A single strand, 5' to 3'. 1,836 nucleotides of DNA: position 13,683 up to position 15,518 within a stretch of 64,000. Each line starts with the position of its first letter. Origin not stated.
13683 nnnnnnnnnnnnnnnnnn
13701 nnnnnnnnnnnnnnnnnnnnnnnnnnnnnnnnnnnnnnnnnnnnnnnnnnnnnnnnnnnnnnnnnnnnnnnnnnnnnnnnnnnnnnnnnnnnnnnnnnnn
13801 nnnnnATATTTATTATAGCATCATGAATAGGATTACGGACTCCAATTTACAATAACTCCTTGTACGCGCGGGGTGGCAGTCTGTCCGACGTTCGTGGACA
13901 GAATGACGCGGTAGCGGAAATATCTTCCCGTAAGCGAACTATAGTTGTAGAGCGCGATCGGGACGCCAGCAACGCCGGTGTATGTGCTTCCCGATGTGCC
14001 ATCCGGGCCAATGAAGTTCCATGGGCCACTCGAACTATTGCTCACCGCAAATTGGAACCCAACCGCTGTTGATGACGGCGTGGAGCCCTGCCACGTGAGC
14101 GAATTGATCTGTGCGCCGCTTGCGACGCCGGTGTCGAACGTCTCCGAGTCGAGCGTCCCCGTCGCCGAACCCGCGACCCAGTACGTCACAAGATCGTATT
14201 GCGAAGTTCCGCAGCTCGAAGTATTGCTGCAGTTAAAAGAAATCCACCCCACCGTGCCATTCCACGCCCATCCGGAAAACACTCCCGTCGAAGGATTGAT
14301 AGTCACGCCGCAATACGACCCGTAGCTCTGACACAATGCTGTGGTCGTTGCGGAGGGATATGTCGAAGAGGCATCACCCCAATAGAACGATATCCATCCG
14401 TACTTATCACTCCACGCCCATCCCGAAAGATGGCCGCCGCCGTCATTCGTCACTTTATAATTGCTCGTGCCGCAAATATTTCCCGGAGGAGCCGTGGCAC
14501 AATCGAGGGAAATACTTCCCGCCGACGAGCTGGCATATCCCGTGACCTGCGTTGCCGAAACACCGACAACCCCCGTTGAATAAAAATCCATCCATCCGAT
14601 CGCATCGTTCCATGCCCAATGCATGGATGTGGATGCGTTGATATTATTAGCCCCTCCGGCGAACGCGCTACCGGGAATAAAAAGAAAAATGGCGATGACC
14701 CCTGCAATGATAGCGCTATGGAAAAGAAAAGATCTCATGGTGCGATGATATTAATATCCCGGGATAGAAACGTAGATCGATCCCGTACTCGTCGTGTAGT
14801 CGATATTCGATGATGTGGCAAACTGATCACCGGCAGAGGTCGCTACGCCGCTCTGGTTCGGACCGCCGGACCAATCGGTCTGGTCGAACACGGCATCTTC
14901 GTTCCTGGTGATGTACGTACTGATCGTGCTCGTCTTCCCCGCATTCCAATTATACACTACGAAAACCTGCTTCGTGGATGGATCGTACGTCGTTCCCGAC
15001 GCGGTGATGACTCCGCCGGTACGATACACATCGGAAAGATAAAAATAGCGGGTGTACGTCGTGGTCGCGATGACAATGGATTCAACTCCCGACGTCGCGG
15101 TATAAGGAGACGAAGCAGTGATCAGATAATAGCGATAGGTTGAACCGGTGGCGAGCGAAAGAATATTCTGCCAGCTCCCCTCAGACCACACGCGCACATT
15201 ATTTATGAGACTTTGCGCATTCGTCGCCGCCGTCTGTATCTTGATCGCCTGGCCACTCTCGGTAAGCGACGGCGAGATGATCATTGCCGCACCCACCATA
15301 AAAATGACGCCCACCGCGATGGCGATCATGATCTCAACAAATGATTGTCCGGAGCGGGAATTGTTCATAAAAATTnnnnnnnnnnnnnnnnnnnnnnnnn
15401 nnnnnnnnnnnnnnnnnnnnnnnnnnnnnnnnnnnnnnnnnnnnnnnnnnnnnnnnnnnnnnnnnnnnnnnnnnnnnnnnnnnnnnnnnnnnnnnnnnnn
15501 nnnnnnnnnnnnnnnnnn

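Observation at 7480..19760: Type IV pilus / competence locus with non-canonical exported cargo genes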

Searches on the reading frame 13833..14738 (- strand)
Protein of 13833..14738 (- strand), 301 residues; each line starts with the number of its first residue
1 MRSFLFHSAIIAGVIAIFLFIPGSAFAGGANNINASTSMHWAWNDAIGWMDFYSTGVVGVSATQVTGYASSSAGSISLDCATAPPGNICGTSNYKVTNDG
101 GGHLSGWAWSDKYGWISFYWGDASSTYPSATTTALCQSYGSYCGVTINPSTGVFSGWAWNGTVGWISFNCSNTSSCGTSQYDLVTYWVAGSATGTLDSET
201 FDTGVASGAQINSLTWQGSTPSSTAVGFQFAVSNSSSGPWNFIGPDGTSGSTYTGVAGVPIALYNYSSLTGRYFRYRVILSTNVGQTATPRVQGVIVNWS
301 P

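Call 3: search_protein_families(library=pfam, max_evalue=0.01, proteins=[window:13833-14738:-])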
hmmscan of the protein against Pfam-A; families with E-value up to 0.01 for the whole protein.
window:13833-14738:- (301 aa): 0 families

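Call 13: find_homologous_proteins(query=window:13833-14738:-)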
Query window:13833-14738:- (301 aa): 1332 proteins with E <= 0.001 among 3592 candidates; the best 120 are listed.
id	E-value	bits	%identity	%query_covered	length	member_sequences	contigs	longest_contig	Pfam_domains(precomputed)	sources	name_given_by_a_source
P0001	1.3e-130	453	69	100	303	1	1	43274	-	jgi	jgi:hypothetical protein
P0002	1.1e-129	450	69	100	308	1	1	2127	-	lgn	-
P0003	6.2e-125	435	67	100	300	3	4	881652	-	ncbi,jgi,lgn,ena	jgi:hypothetical protein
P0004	5.1e-124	432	67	100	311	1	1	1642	-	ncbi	-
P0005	7.5e-124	431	67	100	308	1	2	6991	-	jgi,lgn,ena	jgi:hypothetical protein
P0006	1.7e-123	430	67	99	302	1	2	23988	-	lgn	-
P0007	1.8e-123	430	66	100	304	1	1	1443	-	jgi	jgi:hypothetical protein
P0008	2.8e-120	419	66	100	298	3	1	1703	-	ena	-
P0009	8.0e-120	418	65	100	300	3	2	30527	-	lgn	-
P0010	9.1e-120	418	66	100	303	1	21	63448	-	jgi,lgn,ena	-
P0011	1.4e-119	417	66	100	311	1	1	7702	-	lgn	-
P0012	8.4e-118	411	68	87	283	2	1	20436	-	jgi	jgi:hypothetical protein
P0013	4.0e-117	409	65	100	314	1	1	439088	-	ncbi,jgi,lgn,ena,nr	ncbi:MAG TPA: hypothetical protein VMA75_01140 [Candidatus Paceibacterota bacterium]|nr:hypothetical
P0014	2.7e-116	406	65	100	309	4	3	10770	-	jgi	jgi:hypothetical protein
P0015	3.0e-116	406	63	100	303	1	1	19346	-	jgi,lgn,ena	-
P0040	8.2e-101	355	50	78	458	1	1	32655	-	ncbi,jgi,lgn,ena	ncbi:MAG: hypothetical protein WC475_02270 [Candidatus Paceibacterota bacterium]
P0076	1.6e-86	308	53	100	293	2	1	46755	-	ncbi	-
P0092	1.8e-84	302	52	100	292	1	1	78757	-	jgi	jgi:hypothetical protein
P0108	3.0e-83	298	51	100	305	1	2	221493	-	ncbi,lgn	-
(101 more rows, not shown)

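Call 20: predict_structure(alignment_id=A1)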
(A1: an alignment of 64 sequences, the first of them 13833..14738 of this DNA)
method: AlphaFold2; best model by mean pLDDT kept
length: 301 residues; sequences in the alignment: 64
mean_pLDDT: 88.2   pTM: 0.74
mean pLDDT of the five models: 88.2, 85.9, 85.7, 85.4, 83.2
residues with pLDDT >= 90: 199; 70-90: 73; 50-70: 21; < 50: 8
segments of 3 or more residues with pLDDT < 50: 22-29
pLDDT, mean of each block of 10 residues (from residue 1): 72 78 46 90 92 94 94 95 90 89 92 91 60 76 90 93 91 73 92 96 94 97 97 96 95 97 90 98 91 97 90
secondary structure, 60 per line:
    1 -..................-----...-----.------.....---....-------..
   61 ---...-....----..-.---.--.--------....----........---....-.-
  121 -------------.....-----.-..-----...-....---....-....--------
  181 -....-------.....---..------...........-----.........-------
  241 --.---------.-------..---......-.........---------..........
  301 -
elements in order: H2-19 E40-44 E48-51 E64-66 E68-71 E95-98 E103-110 E114-117 H134-138 E153-155 E157-160 E164-167 E182-185 E193-197 E209-219 E225-233 H266-269 E273-281 E291-300

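Call 24: fold_search(model_id=the predicted structure, library=pdb)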
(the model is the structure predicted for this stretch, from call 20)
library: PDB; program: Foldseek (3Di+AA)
matches with E <= 10: 833; with E <= 0.001: 0
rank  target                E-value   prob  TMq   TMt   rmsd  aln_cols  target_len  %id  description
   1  9jg6_a                2.5e-02  0.72  0.23  0.16  17.2       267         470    8  The tail-complex structure of phage P22 (released 2025-02-26)
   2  3afg_A                4.5e-02  0.41  0.13  0.09  10.2       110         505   11  Crystal structure of ProN-Tk-SP from Thermococcus kodakaraensis (released 2010-08-04)
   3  7sg7_S                5.0e-02  0.30  0.20  0.14  18.4       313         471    9  In situ cryo-EM structure of bacteriophage Sf6 gp8:gp14N complex at 2.8 A resolution (released 2022-11-09)
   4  2df7_Q                5.0e-02  0.25  0.14  0.11  18.0       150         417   14  Crystal structure of infectious bursal disease virus VP2 subviral particle (released 2006-06-27)
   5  9nwi_Y                5.3e-02  0.77  0.25  0.16  14.6       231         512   12  Pseudomonas phage Pa223 tail (C6 symmetry) (released 2025-08-06)
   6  7z4f_G                5.9e-02  0.98  0.26  0.09   8.8       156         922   14  Tail of phage SU10 genome release intermediate (released 2022-08-17)
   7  2g9g                  5.9e-02  0.85  0.21  0.31  11.9       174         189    9  Crystal structure of His-tagged mouse PNGase C-terminal domain (released 2006-10-24)
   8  7uac_H                6.5e-02  0.82  0.24  0.14  18.0       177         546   11  Human pro-meprin alpha (zymogen state) (released 2022-11-02)
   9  5azw_A                6.5e-02  0.63  0.17  0.36   6.6       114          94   10  Crystal structure of p24beta1 GOLD domain (released 2016-09-14)
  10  2df7_O                6.5e-02  0.23  0.15  0.12  18.0       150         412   13  Crystal structure of infectious bursal disease virus VP2 subviral particle (released 2006-06-27)
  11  7uab_E                6.9e-02  0.94  0.24  0.14  13.6       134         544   12  Human pro-meprin alpha (zymogen state) (released 2022-11-02)
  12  7vrp_B                7.3e-02  0.47  0.17  0.13   9.3       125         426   18  Structure of infectious bursal disease virus Gx strain (released 2022-03-30)
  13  2df7_D                8.1e-02  0.21  0.15  0.11  17.8       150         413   13  Crystal structure of infectious bursal disease virus VP2 subviral particle (released 2006-06-27)
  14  3jwn_G                8.5e-02  0.25  0.14  0.24   8.3       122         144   14  Complex of FimC, FimF, FimG and FimH (released 2010-06-16)
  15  2df7_A                8.5e-02  0.21  0.14  0.11  17.9       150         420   13  Crystal structure of infectious bursal disease virus VP2 subviral particle (released 2006-06-27)
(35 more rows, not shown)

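Call 26: search_protein_families(library=ncbifam, max_evalue=1, proteins=[window:13833-14738:-])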
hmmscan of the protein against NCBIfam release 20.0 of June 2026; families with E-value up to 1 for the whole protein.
window:13833-14738:- (301 aa): 0 families

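Call 29: find_encoding_contigs(protein=P0108, flank=10000, max_places=1)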
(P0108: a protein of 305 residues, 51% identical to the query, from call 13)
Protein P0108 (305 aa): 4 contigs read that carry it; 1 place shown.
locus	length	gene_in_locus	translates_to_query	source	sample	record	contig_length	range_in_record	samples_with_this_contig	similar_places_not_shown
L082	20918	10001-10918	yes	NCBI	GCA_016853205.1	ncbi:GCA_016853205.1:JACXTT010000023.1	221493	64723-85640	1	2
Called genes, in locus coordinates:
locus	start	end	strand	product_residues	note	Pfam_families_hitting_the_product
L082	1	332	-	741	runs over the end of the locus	PF01751:Toprim, PF01131:Topoisom_bac, PF01396:Zn_ribbon_Top1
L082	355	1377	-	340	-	PF02481:DNA_processg_A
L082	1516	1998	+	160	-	-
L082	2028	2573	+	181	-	-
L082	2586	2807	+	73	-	-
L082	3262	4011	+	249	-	PF00849:PseudoU_synth_2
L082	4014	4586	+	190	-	PF07963:N_methyl (weak)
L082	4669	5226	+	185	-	PF07963:N_methyl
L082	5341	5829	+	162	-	-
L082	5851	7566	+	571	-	PF05157:MshEN, PF00437:T2SSE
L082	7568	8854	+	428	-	PF00482:T2SSF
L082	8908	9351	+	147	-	-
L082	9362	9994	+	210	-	PF07963:N_methyl (faint)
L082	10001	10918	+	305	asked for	-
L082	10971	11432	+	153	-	-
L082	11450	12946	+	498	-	-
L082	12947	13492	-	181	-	PF01195:Pept_tRNA_hydro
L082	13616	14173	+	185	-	PF10502:Peptidase_S26, PF00717:Peptidase_S24 (weak)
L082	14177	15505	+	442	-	PF13393:tRNA-synt_His, PF03129:HGTP_anticodon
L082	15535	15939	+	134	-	PF11969:DcpS_C, PF01230:HIT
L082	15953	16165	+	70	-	-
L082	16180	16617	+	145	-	PF09424:YqeY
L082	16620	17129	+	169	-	PF02130:YbeY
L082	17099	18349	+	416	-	PF11104:PilM_2 (faint), PF02491:SHS2_FTSA, PF06723:MreB_Mbl, PF14450:FtsA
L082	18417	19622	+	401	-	PF00091:Tubulin, PF12327:FtsZ_C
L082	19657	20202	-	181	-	-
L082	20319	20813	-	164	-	-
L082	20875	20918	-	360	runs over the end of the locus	PF02646:RmuC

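Call 30: find_encoding_contigs(protein=P0040, flank=10000, max_places=1)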
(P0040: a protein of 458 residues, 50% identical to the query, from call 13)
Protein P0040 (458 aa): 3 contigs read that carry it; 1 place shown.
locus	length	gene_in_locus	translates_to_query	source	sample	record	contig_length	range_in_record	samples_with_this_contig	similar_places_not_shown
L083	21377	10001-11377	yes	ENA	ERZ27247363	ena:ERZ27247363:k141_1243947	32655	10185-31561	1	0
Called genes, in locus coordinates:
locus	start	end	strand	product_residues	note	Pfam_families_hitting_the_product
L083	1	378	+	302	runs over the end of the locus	PF01795:Methyltransf_5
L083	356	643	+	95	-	-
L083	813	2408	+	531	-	PF03717:PBP_dimer, PF00905:Transpeptidase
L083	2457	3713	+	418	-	PF08245:Mur_ligase_M, PF02875:Mur_ligase_C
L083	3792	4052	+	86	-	PF01541:GIY-YIG, PF10544:T5orf172 (weak)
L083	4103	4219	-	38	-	-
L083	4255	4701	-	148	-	-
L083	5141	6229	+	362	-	PF01582:TIR, PF13676:TIR_2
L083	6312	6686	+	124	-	-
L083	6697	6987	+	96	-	PF00829:Ribosomal_L21p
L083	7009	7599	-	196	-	PF21176:RecR_HhH (weak), PF13662:Toprim_4, PF21175:RecR_C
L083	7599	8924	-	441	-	PF00772:DnaB, PF13481:AAA_25, PF03796:DnaB_C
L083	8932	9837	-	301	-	PF01544:CorA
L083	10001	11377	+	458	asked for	-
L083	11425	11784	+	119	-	PF05635:23S_rRNA_IVP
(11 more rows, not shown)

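Call 59: search_protein_families(library=pfam, max_evalue=10, proteins=[L082:11450-12946:+, L082:5341-5829:+])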
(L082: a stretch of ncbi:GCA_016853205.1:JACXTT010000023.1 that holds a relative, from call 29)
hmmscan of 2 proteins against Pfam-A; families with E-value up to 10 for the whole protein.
L082:11450-12946:+ (498 aa): 2 families
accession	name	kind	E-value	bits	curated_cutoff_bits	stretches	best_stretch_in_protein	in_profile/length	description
PF05137.18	PilN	-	0.0002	21.8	22.8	1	434-496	14-77/78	Fimbrial assembly protein (PilN)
PF11104.14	PilM_2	-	0.099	12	27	1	76-180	57-165/340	Type IV pilus assembly protein PilM;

L082:5341-5829:+ (162 aa): 1 family
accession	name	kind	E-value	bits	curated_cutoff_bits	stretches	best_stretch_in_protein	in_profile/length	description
PF03073.20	TspO_MBR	-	0.017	15.3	24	2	10-51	98-139/145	TspO/MBR family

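Call 74: find_encoding_contigs(protein=P0092, flank=9000, max_places=1)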
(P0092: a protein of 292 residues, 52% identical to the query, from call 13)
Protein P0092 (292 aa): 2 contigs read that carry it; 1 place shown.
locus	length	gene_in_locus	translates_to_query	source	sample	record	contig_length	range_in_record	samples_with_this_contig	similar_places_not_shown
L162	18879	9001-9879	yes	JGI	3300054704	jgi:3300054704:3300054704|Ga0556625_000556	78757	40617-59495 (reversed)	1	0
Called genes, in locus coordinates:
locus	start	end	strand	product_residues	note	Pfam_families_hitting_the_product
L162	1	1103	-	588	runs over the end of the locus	PF13328:HD_4, PF01966:HD, PF04607:RelA_SpoT, PF02824:TGS, PF01842:ACT (faint), PF13291:ACT_4, PF22629:ACT_AHAS_ss (weak)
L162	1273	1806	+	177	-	-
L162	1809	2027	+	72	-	-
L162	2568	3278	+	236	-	PF00849:PseudoU_synth_2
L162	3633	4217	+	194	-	PF07963:N_methyl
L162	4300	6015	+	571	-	PF05157:MshEN, PF00437:T2SSE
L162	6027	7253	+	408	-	PF28597:T2SSF_N (weak), PF00482:T2SSF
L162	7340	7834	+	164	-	-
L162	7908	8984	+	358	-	-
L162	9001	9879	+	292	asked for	-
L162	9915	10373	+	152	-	-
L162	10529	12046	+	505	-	-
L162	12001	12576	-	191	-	PF01195:Pept_tRNA_hydro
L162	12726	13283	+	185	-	PF10502:Peptidase_S26, PF00717:Peptidase_S24 (weak)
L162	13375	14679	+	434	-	PF13393:tRNA-synt_His, PF00587:tRNA-synt_2b, PF03129:HGTP_anticodon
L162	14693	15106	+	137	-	PF11969:DcpS_C, PF01230:HIT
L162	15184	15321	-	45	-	-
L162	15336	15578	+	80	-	-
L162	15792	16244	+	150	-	PF09424:YqeY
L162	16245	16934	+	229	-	PF02130:YbeY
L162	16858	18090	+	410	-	PF11104:PilM_2 (faint), PF02491:SHS2_FTSA, PF06723:MreB_Mbl (weak), PF14450:FtsA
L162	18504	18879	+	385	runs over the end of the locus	PF00091:Tubulin, PF12327:FtsZ_C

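Call 75: find_encoding_contigs(protein=P0076, flank=9000, max_places=1)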
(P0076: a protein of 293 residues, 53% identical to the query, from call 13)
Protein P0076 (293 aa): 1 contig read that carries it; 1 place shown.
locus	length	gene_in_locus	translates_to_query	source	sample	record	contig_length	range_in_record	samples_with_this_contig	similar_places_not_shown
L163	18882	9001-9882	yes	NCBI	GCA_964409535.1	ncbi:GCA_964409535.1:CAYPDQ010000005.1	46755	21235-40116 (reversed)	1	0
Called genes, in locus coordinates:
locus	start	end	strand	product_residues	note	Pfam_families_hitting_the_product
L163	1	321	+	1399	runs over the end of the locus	PF00041:fn3 (weak), PF00932:LTD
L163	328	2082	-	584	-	PF13328:HD_4, PF01966:HD, PF04607:RelA_SpoT, PF02824:TGS, PF01842:ACT (weak), PF13291:ACT_4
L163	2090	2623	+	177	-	-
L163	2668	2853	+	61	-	-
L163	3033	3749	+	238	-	PF00849:PseudoU_synth_2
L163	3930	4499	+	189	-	PF07963:N_methyl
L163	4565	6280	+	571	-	PF05157:MshEN, PF00437:T2SSE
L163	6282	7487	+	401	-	PF00482:T2SSF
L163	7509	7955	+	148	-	-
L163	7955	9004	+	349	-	-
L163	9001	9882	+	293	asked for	-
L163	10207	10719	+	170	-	-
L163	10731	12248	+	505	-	-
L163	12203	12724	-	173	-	PF01195:Pept_tRNA_hydro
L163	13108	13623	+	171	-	PF10502:Peptidase_S26, PF00717:Peptidase_S24 (weak)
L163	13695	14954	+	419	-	PF13393:tRNA-synt_His, PF00587:tRNA-synt_2b, PF03129:HGTP_anticodon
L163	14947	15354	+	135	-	PF11969:DcpS_C, PF01230:HIT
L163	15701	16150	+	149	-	PF09424:YqeY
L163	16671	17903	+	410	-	PF11104:PilM_2 (faint), PF02491:SHS2_FTSA, PF06723:MreB_Mbl (weak), PF14450:FtsA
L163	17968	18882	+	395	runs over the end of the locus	PF00091:Tubulin, PF12327:FtsZ_C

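Call 79: search_solved_structures(query=A1, max_evalue=10)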
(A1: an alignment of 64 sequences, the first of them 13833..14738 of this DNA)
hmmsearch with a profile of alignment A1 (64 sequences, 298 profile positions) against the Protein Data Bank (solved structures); distinct sequences matched with E-value up to 10: 2.
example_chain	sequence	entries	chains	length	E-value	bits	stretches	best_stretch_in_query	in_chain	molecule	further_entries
8bbi_A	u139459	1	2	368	0.84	11.9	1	37-123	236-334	Beta-xylanase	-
7nl2_A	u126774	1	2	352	0.94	11.8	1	37-122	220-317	Beta-xylanase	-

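Call 92: fold_search(model_id=the predicted structure, library=viral)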
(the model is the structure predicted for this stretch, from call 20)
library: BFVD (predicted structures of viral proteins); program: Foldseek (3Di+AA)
matches with E <= 10: 1315; with E <= 0.001: 10
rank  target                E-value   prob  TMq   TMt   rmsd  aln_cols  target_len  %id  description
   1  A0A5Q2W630            7.2e-05  1.00  0.26  0.19  17.2       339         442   11  (no name in the UniProt tables at hand)
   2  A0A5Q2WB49            9.9e-05  1.00  0.25  0.21  15.1       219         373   14  (no name in the UniProt tables at hand)
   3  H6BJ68                1.6e-04  1.00  0.27  0.65   6.8       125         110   16  (no name in the UniProt tables at hand)
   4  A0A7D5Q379            4.2e-04  1.00  0.22  0.18  12.8       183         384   16  (no name in the UniProt tables at hand)
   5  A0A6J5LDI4            4.7e-04  1.00  0.27  0.13  17.1       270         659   14  Uncharacterized protein [uncultured Caudovirales phage]
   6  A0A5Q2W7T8            5.5e-04  1.00  0.25  0.14  17.0       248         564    9  (no name in the UniProt tables at hand)
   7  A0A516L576            5.8e-04  1.00  0.28  0.18  16.7       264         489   11  (no name in the UniProt tables at hand)
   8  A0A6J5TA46            7.2e-04  0.93  0.26  0.15  16.1       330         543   13  Bacteriophage P22, Gp10, DNA-stabilising [uncultured Caudovirales phage]
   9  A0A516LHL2            9.9e-04  0.99  0.23  0.10  17.4       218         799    9  (no name in the UniProt tables at hand)
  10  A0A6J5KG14            9.9e-04  0.98  0.23  0.16  17.4       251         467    7  Bacteriophage P22, Gp10, DNA-stabilising [uncultured Caudovirales phage]
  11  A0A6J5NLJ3            1.4e-03  0.85  0.23  0.23  19.0       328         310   10  Uncharacterized protein (Fragment) [uncultured Caudovirales phage]
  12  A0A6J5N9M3            1.7e-03  0.77  0.20  0.10  17.8       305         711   12  Uncharacterized protein [uncultured Caudovirales phage]
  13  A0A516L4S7            1.9e-03  0.98  0.26  0.13  21.1       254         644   11  (no name in the UniProt tables at hand)
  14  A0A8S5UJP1            1.9e-03  0.93  0.26  0.13  17.8       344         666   11  Uncharacterized protein [Podoviridae sp. ct9A73]
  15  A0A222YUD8            2.2e-03  1.00  0.27  0.27  15.5       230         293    9  (no name in the UniProt tables at hand)
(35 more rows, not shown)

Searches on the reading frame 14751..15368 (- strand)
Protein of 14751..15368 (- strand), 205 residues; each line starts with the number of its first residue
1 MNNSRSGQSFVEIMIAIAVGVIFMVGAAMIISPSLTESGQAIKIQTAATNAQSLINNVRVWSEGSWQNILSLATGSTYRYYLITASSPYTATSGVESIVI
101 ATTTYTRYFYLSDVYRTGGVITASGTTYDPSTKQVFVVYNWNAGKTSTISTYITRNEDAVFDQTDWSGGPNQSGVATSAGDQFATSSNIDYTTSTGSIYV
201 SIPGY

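Call 3: search_protein_families(library=pfam, max_evalue=0.01, proteins=[window:14751-15368:-])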
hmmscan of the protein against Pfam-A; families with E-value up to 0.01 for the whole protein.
window:14751-15368:- (205 aa): 1 family
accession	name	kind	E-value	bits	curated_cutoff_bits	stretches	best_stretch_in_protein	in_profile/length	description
PF07963.17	N_methyl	-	0.00018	21.3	21.2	1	3-27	2-26/27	Prokaryotic N-terminal methylation motif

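Call 26: search_protein_families(library=ncbifam, max_evalue=1, proteins=[window:14751-15368:-])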
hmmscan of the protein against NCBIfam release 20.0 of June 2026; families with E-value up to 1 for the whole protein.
window:14751-15368:- (205 aa): 5 families
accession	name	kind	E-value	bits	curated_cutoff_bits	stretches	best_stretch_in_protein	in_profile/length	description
NF038303.1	EPS_HpsB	equivalog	0.0019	18.2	150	1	5-70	2-67/211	hormogonium polysaccharide secretion pseudopilin HpsB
NF050019.1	HpsJ_like_C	equivalog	0.005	16.6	140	1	14-68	71-126/183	HpsJ-like protein, cyanoexosortase C-associated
NF007848.0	PRK10557.1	equivalog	0.01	15.2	120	1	2-39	7-43/192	prepilin peptidase-dependent protein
TIGR02523.1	type_IV_pilV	equivalog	0.035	14.6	52.2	1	6-93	2-88/139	type IV pilus modification protein PilV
NF009303.0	PRK12660.1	subfamily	0.29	11.1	132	1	12-51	2-41/114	putative monovalent cation/H+ antiporter subunit C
